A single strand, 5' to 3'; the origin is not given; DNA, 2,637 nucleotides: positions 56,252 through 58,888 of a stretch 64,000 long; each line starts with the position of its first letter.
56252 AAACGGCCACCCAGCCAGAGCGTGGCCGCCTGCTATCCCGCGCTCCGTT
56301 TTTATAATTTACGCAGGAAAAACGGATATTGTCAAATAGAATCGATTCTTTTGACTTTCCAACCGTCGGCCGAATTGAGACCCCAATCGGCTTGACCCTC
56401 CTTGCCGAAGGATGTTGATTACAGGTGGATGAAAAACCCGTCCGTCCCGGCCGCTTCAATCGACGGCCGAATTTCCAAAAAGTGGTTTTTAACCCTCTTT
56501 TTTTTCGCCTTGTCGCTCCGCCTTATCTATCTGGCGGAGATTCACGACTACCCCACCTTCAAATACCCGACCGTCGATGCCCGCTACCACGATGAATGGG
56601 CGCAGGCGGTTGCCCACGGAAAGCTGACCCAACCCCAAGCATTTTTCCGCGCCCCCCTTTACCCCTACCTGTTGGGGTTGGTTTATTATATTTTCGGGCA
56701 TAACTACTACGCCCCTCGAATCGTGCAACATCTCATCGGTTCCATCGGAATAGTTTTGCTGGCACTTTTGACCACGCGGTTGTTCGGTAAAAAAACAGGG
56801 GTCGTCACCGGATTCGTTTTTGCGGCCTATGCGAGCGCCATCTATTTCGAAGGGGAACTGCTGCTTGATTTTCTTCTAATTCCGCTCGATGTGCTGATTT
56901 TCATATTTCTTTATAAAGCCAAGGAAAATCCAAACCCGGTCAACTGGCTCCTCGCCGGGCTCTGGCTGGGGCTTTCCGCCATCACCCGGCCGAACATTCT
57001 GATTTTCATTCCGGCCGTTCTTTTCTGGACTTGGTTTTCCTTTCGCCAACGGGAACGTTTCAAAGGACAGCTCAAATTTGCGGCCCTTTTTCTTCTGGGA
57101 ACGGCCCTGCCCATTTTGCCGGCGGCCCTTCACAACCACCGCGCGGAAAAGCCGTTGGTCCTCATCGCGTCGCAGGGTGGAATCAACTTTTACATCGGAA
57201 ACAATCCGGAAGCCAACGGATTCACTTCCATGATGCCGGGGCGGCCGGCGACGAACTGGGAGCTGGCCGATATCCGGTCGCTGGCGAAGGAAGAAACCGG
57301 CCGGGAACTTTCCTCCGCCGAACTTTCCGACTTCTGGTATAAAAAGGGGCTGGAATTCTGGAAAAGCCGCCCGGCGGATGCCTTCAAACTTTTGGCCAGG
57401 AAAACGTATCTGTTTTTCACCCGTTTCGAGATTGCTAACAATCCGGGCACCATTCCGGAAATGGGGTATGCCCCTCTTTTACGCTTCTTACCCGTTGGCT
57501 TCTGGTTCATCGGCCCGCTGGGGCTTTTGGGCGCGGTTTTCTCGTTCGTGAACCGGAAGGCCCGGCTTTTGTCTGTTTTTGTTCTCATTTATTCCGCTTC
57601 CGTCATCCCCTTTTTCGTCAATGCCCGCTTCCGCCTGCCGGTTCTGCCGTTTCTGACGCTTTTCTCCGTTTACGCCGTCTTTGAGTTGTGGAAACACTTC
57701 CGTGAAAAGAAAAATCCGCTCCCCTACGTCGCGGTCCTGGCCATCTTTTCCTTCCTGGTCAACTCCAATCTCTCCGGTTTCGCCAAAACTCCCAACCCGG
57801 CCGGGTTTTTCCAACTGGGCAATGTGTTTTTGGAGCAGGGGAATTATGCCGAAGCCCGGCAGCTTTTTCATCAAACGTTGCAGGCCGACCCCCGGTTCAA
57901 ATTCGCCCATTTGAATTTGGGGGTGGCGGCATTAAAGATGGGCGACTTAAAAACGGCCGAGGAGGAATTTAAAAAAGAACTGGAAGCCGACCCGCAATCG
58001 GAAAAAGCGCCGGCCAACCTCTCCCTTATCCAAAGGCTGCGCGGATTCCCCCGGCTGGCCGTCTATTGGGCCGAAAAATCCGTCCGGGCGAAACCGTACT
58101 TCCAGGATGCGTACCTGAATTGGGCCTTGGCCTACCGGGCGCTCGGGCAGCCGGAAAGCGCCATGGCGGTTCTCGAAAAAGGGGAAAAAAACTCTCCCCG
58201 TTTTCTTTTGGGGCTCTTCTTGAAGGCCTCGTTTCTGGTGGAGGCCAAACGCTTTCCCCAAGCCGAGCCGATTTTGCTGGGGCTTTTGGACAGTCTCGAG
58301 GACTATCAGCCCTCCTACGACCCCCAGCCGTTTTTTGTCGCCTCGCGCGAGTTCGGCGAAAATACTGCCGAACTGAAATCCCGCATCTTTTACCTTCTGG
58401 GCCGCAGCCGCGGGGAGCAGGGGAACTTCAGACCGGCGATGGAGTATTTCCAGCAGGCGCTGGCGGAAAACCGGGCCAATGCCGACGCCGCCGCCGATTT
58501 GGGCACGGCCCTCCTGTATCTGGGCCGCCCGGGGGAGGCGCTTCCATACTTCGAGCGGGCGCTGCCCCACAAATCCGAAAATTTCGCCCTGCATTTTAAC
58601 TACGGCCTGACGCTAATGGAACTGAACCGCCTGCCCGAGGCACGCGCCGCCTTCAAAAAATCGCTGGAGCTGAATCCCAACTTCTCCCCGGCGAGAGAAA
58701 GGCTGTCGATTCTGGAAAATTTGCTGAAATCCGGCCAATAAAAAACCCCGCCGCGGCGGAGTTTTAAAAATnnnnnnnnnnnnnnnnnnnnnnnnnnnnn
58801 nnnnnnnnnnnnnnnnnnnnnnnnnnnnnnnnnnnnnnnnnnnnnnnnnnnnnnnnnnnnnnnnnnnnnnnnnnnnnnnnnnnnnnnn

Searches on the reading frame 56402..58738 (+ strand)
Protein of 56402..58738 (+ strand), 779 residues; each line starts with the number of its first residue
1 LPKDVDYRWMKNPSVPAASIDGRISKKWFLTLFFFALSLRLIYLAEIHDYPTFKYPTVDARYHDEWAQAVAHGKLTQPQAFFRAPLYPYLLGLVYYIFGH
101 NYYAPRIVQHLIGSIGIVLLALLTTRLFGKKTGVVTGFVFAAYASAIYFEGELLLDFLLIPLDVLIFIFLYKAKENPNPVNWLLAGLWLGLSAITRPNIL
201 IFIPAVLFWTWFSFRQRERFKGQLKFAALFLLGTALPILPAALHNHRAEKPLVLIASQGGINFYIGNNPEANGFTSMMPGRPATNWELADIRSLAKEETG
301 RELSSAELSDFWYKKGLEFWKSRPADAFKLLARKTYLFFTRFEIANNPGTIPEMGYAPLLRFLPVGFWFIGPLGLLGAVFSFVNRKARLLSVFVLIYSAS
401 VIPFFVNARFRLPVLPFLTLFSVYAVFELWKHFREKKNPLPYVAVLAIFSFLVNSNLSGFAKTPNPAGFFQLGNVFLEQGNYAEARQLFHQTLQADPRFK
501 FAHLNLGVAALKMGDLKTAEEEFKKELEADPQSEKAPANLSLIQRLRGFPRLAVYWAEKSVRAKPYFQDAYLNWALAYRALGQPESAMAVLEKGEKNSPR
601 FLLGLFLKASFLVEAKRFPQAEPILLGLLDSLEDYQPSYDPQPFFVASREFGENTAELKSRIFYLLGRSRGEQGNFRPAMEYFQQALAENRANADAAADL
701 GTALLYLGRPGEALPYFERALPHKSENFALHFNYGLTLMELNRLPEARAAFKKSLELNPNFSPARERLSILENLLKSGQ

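Call 6: search_protein_families(library=pfam, proteins=[window:56402-58738:+], max_evalue=0.01)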
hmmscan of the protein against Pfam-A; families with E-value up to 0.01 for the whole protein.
window:56402-58738:+ (779 aa): 20 families
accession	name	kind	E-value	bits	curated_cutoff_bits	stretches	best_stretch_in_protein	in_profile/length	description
PF07719.23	TPR_2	-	2.7e-32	108.6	27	3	730-760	3-33/34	Tetratricopeptide repeat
PF00515.34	TPR_1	-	2e-29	100.6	27.8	4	732-761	5-34/34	Tetratricopeptide repeat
PF13432.12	TPR_16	-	1.5e-27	96.1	32.7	3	471-533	2-64/65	Tetratricopeptide repeat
PF13181.12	TPR_8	-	3.4e-25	86.5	25.7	1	730-760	3-33/34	Tetratricopeptide repeat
PF14559.12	TPR_19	-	5.1e-24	84.8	25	3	477-533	2-58/68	Tetratricopeptide repeat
PF13428.12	TPR_14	-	7e-21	73.1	23.5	2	569-609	2-42/44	Tetratricopeptide repeat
PF13431.12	TPR_17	-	2.7e-18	65.1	24.4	0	682-714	1-33/34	Tetratricopeptide repeat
PF13424.12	TPR_12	-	3e-18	66.2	30.1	2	471-530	8-75/77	Tetratricopeptide repeat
PF13231.12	PMT_2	-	9.4e-16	58.9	26.1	1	83-232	2-150/160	Dolichyl-phosphate-mannose-protein mannosyltransferase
PF13174.12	TPR_6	-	1.5e-15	57.1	26.3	0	469-497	3-31/33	Tetratricopeptide repeat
PF12895.13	ANAPC3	-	1.7e-13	51.1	27.2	1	553-625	8-79/82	Anaphase-promoting complex, cyclosome, subunit 3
PF13176.12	TPR_7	-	2.6e-13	49.3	27.9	0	471-496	4-29/36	Tetratricopeptide repeat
PF13374.12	TPR_10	-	2.8e-13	49.8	27.5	1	472-494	8-30/42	Tetratricopeptide repeat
PF13414.12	TPR_11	-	3.7e-10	39.8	26.8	1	473-514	1-42/42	TPR repeat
PF07721.20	TPR_4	-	7.9e-10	38.8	27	0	471-491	6-26/26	Tetratricopeptide repeat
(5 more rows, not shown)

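Call 69: find_encoding_contigs(protein=window:56402-58738:+, flank=10000, max_places=1)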
Protein window:56402-58738:+ (779 aa): no gene with exactly this product is on record in the collection.
